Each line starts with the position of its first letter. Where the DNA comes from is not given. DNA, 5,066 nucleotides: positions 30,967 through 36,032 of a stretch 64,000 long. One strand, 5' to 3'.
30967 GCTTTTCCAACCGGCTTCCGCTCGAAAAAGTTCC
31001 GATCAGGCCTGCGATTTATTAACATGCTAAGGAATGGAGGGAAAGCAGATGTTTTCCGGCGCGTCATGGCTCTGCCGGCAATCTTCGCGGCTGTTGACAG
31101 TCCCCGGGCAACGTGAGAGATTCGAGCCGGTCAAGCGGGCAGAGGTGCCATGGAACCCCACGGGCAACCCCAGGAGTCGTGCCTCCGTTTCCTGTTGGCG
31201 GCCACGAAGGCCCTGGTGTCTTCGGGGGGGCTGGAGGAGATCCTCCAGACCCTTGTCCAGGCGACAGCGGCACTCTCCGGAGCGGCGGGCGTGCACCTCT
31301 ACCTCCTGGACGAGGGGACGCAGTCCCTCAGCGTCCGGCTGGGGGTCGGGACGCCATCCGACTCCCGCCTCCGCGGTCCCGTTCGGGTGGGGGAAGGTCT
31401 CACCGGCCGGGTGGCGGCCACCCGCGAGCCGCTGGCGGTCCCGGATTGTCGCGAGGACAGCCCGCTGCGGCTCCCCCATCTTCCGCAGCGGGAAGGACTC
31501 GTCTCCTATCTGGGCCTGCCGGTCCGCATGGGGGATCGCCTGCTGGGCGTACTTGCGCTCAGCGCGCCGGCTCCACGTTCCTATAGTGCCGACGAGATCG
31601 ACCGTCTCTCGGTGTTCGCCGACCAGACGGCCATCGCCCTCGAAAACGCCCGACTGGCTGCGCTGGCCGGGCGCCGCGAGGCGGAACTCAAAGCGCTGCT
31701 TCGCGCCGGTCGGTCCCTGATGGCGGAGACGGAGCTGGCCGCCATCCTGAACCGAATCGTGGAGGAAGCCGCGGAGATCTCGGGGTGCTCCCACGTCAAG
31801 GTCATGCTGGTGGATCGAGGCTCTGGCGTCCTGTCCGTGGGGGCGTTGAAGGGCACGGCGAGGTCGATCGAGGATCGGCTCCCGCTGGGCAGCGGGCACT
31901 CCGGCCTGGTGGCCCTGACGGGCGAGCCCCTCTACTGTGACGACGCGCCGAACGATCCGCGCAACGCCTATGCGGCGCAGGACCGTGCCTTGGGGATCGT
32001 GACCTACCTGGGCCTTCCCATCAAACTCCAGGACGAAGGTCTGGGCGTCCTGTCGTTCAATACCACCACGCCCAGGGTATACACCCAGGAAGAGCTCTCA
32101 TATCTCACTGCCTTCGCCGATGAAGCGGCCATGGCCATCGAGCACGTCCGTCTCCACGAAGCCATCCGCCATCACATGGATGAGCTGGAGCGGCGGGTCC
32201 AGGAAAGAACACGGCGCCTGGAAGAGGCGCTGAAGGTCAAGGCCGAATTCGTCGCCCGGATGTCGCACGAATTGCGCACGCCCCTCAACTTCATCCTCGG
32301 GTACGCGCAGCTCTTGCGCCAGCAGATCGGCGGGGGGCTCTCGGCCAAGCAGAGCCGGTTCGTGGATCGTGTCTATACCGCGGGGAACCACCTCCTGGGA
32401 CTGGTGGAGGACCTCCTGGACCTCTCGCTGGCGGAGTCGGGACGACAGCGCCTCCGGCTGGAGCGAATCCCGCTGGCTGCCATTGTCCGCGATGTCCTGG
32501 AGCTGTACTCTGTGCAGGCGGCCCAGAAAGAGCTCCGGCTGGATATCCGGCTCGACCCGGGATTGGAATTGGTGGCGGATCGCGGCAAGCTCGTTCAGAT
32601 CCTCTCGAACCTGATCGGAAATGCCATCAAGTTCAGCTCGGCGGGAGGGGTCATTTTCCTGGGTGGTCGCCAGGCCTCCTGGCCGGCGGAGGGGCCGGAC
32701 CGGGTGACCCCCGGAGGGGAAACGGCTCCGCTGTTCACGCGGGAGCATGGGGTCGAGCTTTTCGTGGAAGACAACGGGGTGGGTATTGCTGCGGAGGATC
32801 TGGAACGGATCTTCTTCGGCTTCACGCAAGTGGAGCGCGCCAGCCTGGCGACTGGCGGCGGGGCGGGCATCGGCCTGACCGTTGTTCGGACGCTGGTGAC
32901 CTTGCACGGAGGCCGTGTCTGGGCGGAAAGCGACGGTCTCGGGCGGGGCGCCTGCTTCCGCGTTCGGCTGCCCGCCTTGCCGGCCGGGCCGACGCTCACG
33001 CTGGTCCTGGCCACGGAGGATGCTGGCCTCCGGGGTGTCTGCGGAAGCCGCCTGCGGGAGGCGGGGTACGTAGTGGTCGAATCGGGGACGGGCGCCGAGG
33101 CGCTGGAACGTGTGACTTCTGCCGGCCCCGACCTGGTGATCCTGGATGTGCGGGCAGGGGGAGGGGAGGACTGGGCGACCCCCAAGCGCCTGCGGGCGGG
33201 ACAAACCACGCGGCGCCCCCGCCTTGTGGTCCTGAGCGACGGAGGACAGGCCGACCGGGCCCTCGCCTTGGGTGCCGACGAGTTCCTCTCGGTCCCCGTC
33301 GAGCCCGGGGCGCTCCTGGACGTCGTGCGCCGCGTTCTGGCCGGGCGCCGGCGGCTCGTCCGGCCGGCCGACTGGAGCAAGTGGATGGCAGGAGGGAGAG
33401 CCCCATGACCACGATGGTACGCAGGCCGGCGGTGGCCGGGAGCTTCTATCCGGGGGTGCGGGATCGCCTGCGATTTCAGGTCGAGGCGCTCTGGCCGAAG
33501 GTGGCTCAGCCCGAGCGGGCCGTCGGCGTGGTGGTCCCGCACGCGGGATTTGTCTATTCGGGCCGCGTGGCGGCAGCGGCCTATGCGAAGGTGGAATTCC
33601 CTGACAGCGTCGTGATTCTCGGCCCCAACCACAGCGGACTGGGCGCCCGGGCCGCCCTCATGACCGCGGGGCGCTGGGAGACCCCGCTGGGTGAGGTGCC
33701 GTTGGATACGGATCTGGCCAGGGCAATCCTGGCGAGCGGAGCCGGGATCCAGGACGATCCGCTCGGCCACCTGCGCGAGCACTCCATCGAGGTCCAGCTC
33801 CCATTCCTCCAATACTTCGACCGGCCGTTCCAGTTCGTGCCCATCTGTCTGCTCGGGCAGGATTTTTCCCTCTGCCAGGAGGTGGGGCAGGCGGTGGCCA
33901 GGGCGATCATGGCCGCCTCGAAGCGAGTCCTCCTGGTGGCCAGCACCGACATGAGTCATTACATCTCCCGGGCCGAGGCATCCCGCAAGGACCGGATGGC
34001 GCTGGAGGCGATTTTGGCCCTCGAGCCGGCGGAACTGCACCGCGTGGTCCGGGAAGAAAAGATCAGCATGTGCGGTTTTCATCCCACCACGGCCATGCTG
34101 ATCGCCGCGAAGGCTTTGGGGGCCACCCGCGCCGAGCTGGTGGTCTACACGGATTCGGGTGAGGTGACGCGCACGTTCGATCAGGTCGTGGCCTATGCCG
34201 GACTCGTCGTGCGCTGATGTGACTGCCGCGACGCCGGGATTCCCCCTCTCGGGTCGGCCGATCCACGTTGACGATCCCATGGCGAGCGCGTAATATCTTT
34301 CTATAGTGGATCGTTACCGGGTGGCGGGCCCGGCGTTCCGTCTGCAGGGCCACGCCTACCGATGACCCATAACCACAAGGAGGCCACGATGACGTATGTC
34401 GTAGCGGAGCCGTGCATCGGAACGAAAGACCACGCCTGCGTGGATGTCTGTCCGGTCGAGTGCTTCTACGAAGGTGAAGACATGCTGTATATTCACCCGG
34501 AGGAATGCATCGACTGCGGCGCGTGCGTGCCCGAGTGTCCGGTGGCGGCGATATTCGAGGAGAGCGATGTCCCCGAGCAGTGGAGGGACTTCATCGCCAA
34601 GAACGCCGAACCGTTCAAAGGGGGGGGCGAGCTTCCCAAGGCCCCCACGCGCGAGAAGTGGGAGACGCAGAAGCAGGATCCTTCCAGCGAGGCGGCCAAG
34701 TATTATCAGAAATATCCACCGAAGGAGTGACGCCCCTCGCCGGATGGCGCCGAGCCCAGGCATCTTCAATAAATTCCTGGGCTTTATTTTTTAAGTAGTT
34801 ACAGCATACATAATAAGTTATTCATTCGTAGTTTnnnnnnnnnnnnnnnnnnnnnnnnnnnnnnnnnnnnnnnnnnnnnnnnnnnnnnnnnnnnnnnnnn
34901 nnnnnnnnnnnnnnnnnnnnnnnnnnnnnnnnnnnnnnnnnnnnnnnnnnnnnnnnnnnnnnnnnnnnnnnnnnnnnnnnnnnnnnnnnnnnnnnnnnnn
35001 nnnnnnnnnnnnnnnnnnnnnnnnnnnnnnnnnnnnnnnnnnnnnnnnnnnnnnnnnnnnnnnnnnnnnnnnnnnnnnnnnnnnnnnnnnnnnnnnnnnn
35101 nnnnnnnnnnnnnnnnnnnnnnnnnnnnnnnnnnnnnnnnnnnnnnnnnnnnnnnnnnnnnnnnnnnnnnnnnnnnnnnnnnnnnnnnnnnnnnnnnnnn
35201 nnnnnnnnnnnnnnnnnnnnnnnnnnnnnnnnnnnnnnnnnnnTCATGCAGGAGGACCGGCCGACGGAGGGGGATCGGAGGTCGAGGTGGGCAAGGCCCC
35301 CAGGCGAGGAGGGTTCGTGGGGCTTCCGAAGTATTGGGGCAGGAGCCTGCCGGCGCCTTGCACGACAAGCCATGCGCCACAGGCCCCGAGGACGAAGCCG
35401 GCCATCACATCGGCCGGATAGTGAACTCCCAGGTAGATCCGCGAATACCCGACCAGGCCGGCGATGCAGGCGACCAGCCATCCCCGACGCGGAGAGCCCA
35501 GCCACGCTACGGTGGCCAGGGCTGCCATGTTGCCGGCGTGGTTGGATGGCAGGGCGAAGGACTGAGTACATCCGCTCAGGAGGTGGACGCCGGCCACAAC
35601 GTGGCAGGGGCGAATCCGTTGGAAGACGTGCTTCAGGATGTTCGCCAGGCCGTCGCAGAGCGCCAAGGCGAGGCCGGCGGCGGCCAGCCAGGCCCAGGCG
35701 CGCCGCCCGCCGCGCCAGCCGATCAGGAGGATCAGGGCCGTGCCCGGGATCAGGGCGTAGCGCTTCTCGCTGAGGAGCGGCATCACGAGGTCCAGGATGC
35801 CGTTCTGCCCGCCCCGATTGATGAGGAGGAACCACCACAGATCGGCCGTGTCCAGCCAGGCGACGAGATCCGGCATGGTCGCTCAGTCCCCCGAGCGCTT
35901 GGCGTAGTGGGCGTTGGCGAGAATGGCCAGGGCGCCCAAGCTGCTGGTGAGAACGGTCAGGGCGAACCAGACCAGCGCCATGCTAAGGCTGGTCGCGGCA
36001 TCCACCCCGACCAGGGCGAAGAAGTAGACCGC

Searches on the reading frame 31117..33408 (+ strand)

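Call 101: search_protein_families(library=pfam, proteins=[window:31117-33408:+], max_evalue=0.00001)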
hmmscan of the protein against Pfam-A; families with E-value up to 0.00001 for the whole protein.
window:31117-33408:+ (763 aa): 6 families
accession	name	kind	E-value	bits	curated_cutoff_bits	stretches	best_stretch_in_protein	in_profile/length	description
PF13185.12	GAF_2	-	1.1e-40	139.4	28.6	2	39-176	4-136/136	GAF domain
PF01590.32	GAF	-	8.6e-39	133.6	22.4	2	39-175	2-133/133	GAF domain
PF13492.12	GAF_3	-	1.3e-26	93.9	27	2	39-177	2-129/129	GAF domain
PF02518.31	HATPase_c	-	8.1e-23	81.4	26.4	1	488-620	2-109/111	Histidine kinase-, DNA gyrase B-, and HSP90-like ATPase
PF00512.31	HisKA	-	6.4e-19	68.2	26.9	1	375-442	2-66/66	His Kinase A (phospho-acceptor) domain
PF00072.30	Response_reg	-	1.2e-07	32.4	30.2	1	634-737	6-110/111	Response regulator receiver domain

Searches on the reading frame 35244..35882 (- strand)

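Call 101: search_protein_families(library=pfam, proteins=[window:35244-35882:-], max_evalue=0.00001)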
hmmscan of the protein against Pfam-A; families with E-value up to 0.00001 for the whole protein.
window:35244-35882:- (212 aa): 2 families
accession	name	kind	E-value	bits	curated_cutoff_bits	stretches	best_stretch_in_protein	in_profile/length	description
PF01569.27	PAP2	-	2.5e-23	82.7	27.2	1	66-176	2-124/130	PAP2 superfamily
PF14378.12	PAP2_3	-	2.4e-08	34.5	27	1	107-171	123-189/190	PAP2 superfamily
